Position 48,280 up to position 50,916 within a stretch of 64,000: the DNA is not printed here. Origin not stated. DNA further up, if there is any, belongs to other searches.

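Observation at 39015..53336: Eleven-gene one-strand locus combining mismatched ABC modules with surface and membrane proteins of unknown role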

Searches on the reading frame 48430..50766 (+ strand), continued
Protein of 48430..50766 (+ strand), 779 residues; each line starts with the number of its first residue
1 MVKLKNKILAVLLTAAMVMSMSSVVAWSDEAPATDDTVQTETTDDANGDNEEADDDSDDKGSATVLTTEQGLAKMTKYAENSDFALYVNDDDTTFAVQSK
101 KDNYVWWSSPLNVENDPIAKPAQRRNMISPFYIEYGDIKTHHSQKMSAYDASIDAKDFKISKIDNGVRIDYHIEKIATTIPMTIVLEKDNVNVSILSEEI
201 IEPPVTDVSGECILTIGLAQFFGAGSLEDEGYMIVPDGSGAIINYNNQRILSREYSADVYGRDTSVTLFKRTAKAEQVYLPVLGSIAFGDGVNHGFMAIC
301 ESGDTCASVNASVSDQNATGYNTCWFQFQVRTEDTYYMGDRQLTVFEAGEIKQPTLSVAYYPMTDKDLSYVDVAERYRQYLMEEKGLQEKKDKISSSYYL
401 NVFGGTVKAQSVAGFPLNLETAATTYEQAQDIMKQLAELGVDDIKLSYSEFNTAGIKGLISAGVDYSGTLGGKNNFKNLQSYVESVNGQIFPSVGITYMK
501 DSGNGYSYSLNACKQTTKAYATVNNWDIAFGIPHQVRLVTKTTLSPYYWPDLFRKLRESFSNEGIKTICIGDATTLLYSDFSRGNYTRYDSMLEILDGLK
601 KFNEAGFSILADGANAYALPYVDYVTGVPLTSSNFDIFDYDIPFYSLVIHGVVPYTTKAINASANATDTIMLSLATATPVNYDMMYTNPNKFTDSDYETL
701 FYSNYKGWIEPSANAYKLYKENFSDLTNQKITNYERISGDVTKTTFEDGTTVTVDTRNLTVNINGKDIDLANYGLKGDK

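Call 30: find_encoding_contigs(protein=P0107, flank=10000, max_places=1)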
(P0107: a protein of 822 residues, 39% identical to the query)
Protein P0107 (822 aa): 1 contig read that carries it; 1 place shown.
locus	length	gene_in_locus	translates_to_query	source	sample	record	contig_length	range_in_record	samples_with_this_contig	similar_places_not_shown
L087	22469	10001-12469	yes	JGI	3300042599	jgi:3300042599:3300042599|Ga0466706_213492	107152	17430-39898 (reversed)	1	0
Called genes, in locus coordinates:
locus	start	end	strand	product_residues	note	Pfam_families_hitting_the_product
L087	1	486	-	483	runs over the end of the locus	PF03323:GerA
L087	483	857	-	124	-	-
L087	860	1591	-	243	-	PF04239:DUF421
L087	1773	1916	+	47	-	-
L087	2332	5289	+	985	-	PF13416:SBP_bac_8, PF01547:SBP_bac_1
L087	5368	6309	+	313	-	-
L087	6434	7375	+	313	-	PF00528:BPD_transp_1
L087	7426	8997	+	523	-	PF01436:NHL (faint), PF07719:TPR_2 (faint)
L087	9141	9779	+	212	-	PF04893:Yip1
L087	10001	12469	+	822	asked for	PF18952:DUF5696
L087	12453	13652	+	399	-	PF00528:BPD_transp_1 (weak)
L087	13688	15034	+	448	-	PF00528:BPD_transp_1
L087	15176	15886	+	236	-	PF00899:ThiF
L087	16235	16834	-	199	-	-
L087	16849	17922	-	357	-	PF00437:T2SSE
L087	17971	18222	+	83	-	-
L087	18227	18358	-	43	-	-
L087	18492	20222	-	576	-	PF05157:MshEN, PF13555:AAA_29 (faint), PF00437:T2SSE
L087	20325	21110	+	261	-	PF06750:A24_N_bact, PF01478:Peptidase_A24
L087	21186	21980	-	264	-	-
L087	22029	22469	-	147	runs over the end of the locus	-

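Call 36: search_dna_similar(query=window:48430-50766:+, collection=plasmids, mode=protein, max_evalue=0.001, max_rows=20)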
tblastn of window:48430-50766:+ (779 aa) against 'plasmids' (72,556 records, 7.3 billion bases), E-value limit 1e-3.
Records with a match: 2; places in all: 2; records where one place covers at least 80% of the query: 2.
Best place of each record, by identity: <60% 2.
By first word of the organism name: Butyrivibrio 1; Paenibacillus 1.
By predicted mobility (MOB-suite, as given by PLSDB): non-mobilizable 2.
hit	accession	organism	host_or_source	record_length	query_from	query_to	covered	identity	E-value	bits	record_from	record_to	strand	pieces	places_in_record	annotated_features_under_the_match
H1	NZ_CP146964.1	Butyrivibrio fibrisolvens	Bovinae,Bovine rumen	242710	75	765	89%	30.0%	3e-55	284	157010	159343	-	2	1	DUF5696 domain-containing protein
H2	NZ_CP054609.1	Paenibacillus cellulosilyticus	cell culture,soil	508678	66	755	89%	22.8%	1e-25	122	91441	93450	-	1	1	DUF5696 domain-containing protein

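Call 37: get_annotated_region(hit=H1, flank=12000)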
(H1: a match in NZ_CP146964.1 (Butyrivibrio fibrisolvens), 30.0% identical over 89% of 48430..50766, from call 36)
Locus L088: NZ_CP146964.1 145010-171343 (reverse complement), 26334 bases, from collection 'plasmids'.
description: Butyrivibrio fibrisolvens strain D1 plasmid pNP243, complete sequence
organism: Butyrivibrio fibrisolvens (NCBI taxid 831)
taxonomy: Bacteria; Bacillota; Clostridia; Lachnospirales; Lachnospiraceae; Butyrivibrio; Butyrivibrio fibrisolvens
host: -; source: Bovinae,Bovine rumen; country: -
typing (MOB-suite, as given by PLSDB): non-mobilizable
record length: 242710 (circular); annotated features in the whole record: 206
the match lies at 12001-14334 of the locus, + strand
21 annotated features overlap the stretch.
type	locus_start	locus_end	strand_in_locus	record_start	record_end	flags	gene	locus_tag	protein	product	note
CDS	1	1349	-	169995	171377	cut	-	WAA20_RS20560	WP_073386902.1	response regulator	GO:0000160 - phosphorelay signal transduction system [Evidence IEA]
CDS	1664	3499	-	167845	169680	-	-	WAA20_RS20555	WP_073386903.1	histidine kinase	GO:0000160 - phosphorelay signal transduction system [Evidence IEA]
CDS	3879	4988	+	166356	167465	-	-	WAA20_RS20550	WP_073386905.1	glycoside hydrolase family 43 protein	-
CDS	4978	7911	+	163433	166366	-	-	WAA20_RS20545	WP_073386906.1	extracellular solute-binding protein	-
CDS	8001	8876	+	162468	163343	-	-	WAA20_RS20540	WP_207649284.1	sugar ABC transporter permease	-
CDS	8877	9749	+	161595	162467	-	-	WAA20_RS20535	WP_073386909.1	carbohydrate ABC transporter permease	GO:0008643 - carbohydrate transport [Evidence IEA]; GO:0055085 - transmembrane transport [Evidence IEA]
CDS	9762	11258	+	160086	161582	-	-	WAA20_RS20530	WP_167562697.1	NHL repeat-containing protein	-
CDS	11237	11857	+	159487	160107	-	-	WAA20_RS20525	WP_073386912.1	YIP1 family protein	-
CDS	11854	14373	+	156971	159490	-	-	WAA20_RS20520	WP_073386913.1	DUF5696 domain-containing protein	-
CDS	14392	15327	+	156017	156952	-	-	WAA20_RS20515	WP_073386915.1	sugar ABC transporter permease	-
CDS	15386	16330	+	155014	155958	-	-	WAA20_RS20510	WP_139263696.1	carbohydrate ABC transporter permease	GO:0008643 - carbohydrate transport [Evidence IEA]; GO:0055085 - transmembrane transport [Evidence IEA]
CDS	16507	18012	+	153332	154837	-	-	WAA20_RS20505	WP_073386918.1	extracellular solute-binding protein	-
CDS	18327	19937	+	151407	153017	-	-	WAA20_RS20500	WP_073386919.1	extracellular solute-binding protein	-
CDS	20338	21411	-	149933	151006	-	-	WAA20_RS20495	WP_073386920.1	J domain-containing protein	-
CDS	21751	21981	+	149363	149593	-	-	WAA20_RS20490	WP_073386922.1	hypothetical protein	-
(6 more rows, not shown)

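Call 38: get_annotated_region(hit=H2, flank=12000)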
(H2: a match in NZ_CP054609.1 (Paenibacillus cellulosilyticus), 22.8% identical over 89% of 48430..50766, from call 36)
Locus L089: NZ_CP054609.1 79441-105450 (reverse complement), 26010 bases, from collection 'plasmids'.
description: Paenibacillus cellulosilyticus strain KACC 14175 plasmid unnamed1, complete sequence
organism: Paenibacillus cellulosilyticus (NCBI taxid 375489)
taxonomy: Bacteria; Bacillota; Bacilli; Bacillales; Paenibacillaceae; Paenibacillus; Paenibacillus cellulosilyticus
host: -; source: cell culture,soil; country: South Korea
typing (MOB-suite, as given by PLSDB): non-mobilizable
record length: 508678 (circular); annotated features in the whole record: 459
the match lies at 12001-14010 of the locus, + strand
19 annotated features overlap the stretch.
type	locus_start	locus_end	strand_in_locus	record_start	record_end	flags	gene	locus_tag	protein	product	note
CDS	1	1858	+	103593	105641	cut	recG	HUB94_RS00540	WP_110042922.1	ATP-dependent DNA helicase RecG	GO:0006310 - DNA recombination [Evidence IEA]; GO:0006281 - DNA repair [Evidence IEA]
CDS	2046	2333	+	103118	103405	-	-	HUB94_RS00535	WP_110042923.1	stage VI sporulation protein F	-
CDS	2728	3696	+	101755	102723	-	-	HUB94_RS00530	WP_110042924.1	aldo/keto reductase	-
CDS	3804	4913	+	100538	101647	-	ugpC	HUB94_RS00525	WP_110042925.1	sn-glycerol-3-phosphate ABC transporter ATP-binding protein UgpC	-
CDS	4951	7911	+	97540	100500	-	-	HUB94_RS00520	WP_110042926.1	extracellular solute-binding protein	-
CDS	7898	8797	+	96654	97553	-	-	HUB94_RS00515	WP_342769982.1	sugar ABC transporter permease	-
CDS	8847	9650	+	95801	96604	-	-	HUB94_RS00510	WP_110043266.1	carbohydrate ABC transporter permease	GO:0008643 - carbohydrate transport [Evidence IEA]; GO:0055085 - transmembrane transport [Evidence IEA]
CDS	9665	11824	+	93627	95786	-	-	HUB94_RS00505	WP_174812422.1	YIP1 family protein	-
CDS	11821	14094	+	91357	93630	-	-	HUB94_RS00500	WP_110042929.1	DUF5696 domain-containing protein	-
CDS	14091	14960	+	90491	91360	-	-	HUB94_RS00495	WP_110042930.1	sugar ABC transporter permease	-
CDS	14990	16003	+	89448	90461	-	-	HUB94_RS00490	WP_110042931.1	carbohydrate ABC transporter permease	GO:0008643 - carbohydrate transport [Evidence IEA]; GO:0055085 - transmembrane transport [Evidence IEA]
CDS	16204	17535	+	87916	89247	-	-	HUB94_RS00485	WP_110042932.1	LLM class flavin-dependent oxidoreductase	-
CDS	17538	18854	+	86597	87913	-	-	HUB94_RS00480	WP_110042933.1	LLM class flavin-dependent oxidoreductase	-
CDS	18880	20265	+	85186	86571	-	-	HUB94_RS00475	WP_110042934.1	extracellular solute-binding protein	-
CDS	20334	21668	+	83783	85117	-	-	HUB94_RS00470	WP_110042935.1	LLM class flavin-dependent oxidoreductase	-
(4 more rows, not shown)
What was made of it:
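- They occupy the slot held by ugpC in Paenibacillus (call 38).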

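Call 40: search_protein_families(library=pfam, proteins=[L089:3804-4910:+, L089:4951-7908:+, L089:9665-11821:+, L089:11821-14091:+, L089:14091-14957:+, L089:14990-16000:+, L088:4978-7908:+, L088:9762-11255:+, L088:11854-14370:+, L088:16507-18009:+], max_evalue=0.01)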
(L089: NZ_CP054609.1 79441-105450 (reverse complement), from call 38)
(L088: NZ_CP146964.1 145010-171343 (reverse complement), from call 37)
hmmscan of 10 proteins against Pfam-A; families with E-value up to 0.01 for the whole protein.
L089:3804-4910:+ (369 aa): 9 families
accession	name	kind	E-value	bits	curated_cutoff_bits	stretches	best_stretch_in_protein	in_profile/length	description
PF00005.33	ABC_tran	-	8.2e-32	111.1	25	1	22-163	2-136/137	ABC transporter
PF17912.7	OB_MalK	-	7.3e-11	43.2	27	1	237-293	1-52/53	MalK OB fold domain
PF08402.16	TOBE_2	-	3.7e-06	27.4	21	1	287-359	1-76/76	TOBE domain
PF13304.12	AAA_21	-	7.6e-05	23.3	27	0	33-57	1-37/304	AAA domain, putative AbiEii toxin, Type IV TA system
PF02463.25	SMC_N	-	0.00015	21.7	40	1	30-207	23-209/220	RecF/RecN/SMC N terminal domain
PF03215.21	Rad17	-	0.00019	21.9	23.8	1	20-78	34-91/186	Rad17 P-loop domain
PF13401.12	AAA_22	-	0.00086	20.1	27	1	30-65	4-33/130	AAA domain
PF13175.12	AAA_15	-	0.00092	19.4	32.1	1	22-83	15-83/374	AAA ATPase domain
PF03193.22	RsgA_GTPase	-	0.0012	19.1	30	1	17-62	93-137/174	RsgA GTPase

L089:4951-7908:+ (986 aa): 2 families
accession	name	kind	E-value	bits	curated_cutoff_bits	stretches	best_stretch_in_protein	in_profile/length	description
PF01547.30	SBP_bac_1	-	1.8e-22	81.1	26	1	584-861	6-307/307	Bacterial extracellular solute-binding protein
PF13416.11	SBP_bac_8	-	2.4e-19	70.6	27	1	593-864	5-253/279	Bacterial extracellular solute-binding protein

L089:9665-11821:+ (719 aa): 11 families
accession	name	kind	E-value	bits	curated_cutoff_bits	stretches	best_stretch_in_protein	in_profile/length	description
PF01436.27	NHL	-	6.7e-17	61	20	2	130-154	2-26/28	NHL repeat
PF04893.22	Yip1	-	2.4e-09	37.7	28.6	1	526-694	3-171/173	Yip1 domain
PF08450.18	SGL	-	2.4e-09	37.6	26.3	1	97-170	146-224/246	SMP-30/Gluconolactonase/LRE-like region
PF22701.2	Mala_s_1-like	-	2.3e-06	28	27.5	1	86-156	88-156/195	Mal s 1 allergenic protein-like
PF13449.12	Phytase-like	-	6e-06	26.8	27.6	0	92-128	74-110/284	Esterase-like activity of phytase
PF06739.17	SBBP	-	7e-06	26.3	20.5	0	181-196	14-29/38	Beta-propeller repeat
PF17170.10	DUF5128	-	9.8e-06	25.4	22.9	0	87-128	91-134/321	6-bladed beta-propeller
PF25021.1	TEN_NHL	-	0.00014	21.5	27.1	0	128-154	328-354/357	Teneurin NHL domain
PF14559.12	TPR_19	-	0.0017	19.1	25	1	404-450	1-47/68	Tetratricopeptide repeat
PF24684.1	Vgb_lyase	-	0.0028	17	50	1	76-162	169-255/290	Virginiamycin B lyase family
PF07719.23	TPR_2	-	0.0059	17.1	27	0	430-451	3-24/34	Tetratricopeptide repeat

L089:11821-14091:+ (757 aa): 1 family
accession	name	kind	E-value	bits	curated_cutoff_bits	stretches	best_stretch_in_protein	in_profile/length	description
PF18952.6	DUF5696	-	8.2e-187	622.9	25.6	1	151-748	2-612/612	Family of unknown function (DUF5696)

L089:14091-14957:+ (289 aa): 1 family
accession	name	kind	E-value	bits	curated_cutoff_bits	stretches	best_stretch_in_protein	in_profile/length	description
PF00528.27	BPD_transp_1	-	1.4e-08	35.1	26.4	1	87-284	27-182/184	Binding-protein-dependent transport system inner membrane component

L089:14990-16000:+ (337 aa): 1 family
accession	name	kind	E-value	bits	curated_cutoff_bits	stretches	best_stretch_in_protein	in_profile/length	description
PF00528.27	BPD_transp_1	-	9e-15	55.3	26.4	1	139-329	4-181/184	Binding-protein-dependent transport system inner membrane component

L088:4978-7908:+ (977 aa): 2 families
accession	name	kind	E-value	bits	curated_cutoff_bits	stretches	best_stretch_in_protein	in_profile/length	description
PF01547.30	SBP_bac_1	-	2.4e-21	77.5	26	1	602-872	23-306/307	Bacterial extracellular solute-binding protein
PF13416.11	SBP_bac_8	-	1.6e-19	71.2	27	1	617-877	30-254/279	Bacterial extracellular solute-binding protein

L088:9762-11255:+ (498 aa): 3 families
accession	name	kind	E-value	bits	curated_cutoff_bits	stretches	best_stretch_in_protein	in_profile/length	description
PF01436.27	NHL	-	2e-13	50.1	20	1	116-141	1-26/28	NHL repeat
PF08450.18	SGL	-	4e-09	36.9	26.3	1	80-162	145-228/246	SMP-30/Gluconolactonase/LRE-like region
PF17170.10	DUF5128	-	8.1e-08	32.3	22.9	1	310-379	53-122/321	6-bladed beta-propeller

L088:11854-14370:+ (839 aa): 1 family
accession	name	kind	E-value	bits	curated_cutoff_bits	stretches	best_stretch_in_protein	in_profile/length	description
PF18952.6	DUF5696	-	2.2e-184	614.8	25.6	1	222-835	3-612/612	Family of unknown function (DUF5696)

L088:16507-18009:+ (501 aa): 1 family
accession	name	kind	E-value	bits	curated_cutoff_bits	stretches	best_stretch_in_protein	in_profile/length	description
PF01547.30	SBP_bac_1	-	1.2e-12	48.9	26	1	93-358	9-275/307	Bacterial extracellular solute-binding protein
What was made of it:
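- On Type I ABC importer, CUT1 (carbohydrate uptake transporter 1) family: The feature is met in the Paenibacillus cellulosilyticus homologue of the core (call 40).
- NHL and Yip1 are one polypeptide in that species (call 40). In one Paenibacillus the core is paired with a UgpC-type import ATPase (calls 38, 40). NHL and Yip1 occur as a fusion (call 40).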

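Call 41: find_homologous_proteins(query=L088:11854-14370:+, max_evalue=1e-10)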
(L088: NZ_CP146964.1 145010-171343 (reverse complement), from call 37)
Query L088:11854-14370:+ (839 aa): 324 proteins with E <= 1e-10 among 8000 candidates; the best 120 are listed.
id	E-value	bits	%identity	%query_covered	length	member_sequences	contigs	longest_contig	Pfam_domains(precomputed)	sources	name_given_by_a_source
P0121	0.0e+0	1717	91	99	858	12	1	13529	PF18952.7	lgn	-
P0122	0.0e+0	1483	78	100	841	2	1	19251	PF18952.7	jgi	-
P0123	0.0e+0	1415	74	99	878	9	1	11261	PF18952.7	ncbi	-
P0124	0.0e+0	1169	61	100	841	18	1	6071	PF18952.7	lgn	-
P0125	7.9e-292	989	54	98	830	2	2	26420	PF18952.7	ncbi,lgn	-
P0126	4.2e-281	953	53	99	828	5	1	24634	PF18952.7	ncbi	-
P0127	8.4e-272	922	51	98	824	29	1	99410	PF18952.7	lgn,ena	-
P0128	1.1e-271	922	52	98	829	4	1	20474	PF18952.7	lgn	-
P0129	1.9e-266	905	51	98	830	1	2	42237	PF18952.7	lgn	-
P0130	3.1e-264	897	51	98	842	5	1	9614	PF18952.7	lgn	-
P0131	2.6e-262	891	52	95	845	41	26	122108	PF18952.7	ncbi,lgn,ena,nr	nr:DUF5696 domain-containing protein [uncultured Acetatifactor sp.]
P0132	5.0e-257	874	50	97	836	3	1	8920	PF18952.7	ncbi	-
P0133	4.1e-255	867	49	100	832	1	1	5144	PF18952.7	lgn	-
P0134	3.3e-254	864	49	99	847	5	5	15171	PF18952.7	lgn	-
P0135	2.1e-253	862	49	99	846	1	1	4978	PF18952.7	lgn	-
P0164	1.9e-233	796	46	99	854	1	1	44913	PF18952.7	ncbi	ncbi:MAG: DUF5696 domain-containing protein [Roseburia sp.]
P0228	3.1e-137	477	35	96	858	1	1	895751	PF18952.7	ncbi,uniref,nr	ncbi:DUF5696 domain-containing protein [Paenibacillus alkalitolerans]|uniref:DUF5696 domain-containi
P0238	4.1e-134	467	34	96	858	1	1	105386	PF18952.7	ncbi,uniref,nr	ncbi:DUF5696 domain-containing protein [Cohnella nanjingensis]|uniref:Uncharacterized protein n=1 Ta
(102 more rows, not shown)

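Call 42: find_encoding_contigs(protein=P0131, flank=10000, max_places=1)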
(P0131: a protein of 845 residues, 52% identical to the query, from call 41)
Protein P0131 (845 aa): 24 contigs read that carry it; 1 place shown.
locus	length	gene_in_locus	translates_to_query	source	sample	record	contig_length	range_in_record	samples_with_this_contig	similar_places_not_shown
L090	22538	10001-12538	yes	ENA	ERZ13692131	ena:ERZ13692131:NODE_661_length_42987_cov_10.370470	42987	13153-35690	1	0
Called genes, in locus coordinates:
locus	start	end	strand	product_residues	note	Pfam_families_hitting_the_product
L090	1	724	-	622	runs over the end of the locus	PF06580:His_kinase, PF02518:HATPase_c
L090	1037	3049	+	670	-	PF04616:Glyco_hydro_43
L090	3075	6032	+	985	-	PF01547:SBP_bac_1, PF13416:SBP_bac_8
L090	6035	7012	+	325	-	PF00528:BPD_transp_1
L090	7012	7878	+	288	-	PF00528:BPD_transp_1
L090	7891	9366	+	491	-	PF01436:NHL (faint), PF08450:SGL (weak), PF17170:DUF5128 (faint)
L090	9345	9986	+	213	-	PF04893:Yip1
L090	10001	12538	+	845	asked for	PF18952:DUF5696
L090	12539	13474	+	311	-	PF00528:BPD_transp_1 (faint)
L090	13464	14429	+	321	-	PF00528:BPD_transp_1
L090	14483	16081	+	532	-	PF01547:SBP_bac_1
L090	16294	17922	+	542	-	PF01547:SBP_bac_1, PF13416:SBP_bac_8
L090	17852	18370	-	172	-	-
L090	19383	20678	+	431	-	PF13173:AAA_14, PF13635:DUF4143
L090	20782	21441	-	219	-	PF12822:ECF_trnsprt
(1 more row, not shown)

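Call 43: find_encoding_contigs(protein=P0164, flank=10000, max_places=1)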
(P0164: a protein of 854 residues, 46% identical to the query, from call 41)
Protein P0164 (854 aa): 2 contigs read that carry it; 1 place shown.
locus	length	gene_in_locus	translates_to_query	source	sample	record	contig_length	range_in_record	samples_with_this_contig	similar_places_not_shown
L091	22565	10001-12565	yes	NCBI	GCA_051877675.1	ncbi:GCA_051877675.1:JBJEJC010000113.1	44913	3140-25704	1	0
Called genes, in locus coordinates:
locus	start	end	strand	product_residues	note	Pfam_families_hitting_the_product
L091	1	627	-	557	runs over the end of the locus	PF03063:Prismane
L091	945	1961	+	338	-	PF00356:LacI, PF00532:Peripla_BP_1, PF13407:Peripla_BP_4 (weak), PF13377:Peripla_BP_3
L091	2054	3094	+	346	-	PF07745:Glyco_hydro_53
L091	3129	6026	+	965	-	PF13416:SBP_bac_8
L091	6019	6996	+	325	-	PF00528:BPD_transp_1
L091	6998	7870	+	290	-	PF00528:BPD_transp_1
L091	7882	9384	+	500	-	PF01436:NHL (faint), PF08450:SGL (weak), PF17170:DUF5128 (weak)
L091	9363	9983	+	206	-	PF04893:Yip1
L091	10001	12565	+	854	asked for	PF18952:DUF5696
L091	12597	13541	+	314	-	PF00528:BPD_transp_1 (weak)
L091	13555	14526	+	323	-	PF00528:BPD_transp_1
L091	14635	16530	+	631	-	PF01547:SBP_bac_1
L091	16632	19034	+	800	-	PF07745:Glyco_hydro_53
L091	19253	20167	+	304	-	PF08220:HTH_DeoR (weak), PF08279:HTH_11, PF19187:HTH_PafC, PF13280:WYL, PF25583:WCX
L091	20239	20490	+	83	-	PF12674:Zn_ribbon_2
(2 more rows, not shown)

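Call 44: find_encoding_contigs(protein=P0228, flank=10000, max_places=1)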
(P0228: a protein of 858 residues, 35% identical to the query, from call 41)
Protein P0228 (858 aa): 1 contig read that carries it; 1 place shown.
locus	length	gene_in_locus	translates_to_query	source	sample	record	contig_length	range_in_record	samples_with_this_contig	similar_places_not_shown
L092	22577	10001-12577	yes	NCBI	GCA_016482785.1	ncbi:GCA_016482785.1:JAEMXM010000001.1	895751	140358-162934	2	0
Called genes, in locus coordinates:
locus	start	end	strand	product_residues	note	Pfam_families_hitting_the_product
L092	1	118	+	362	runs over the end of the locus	PF00356:LacI, PF00532:Peripla_BP_1, PF13377:Peripla_BP_3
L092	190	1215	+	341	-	PF00356:LacI, PF13377:Peripla_BP_3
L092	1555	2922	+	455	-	PF01547:SBP_bac_1, PF13416:SBP_bac_8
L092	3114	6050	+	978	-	PF01547:SBP_bac_1, PF13416:SBP_bac_8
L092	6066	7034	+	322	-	PF00528:BPD_transp_1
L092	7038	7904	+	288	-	PF00528:BPD_transp_1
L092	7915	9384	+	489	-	PF01436:NHL (weak)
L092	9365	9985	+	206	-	PF04893:Yip1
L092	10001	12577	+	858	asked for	PF18952:DUF5696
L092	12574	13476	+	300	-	PF00528:BPD_transp_1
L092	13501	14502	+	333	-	PF00528:BPD_transp_1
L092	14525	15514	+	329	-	PF22612:GH113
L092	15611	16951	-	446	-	-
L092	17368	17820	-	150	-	-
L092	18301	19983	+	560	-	PF02837:Glyco_hydro_2_N (weak), PF22666:Glyco_hydro_2_N2 (weak), PF00703:Glyco_hydro_2 (weak), PF02836:Glyco_hydro_2_C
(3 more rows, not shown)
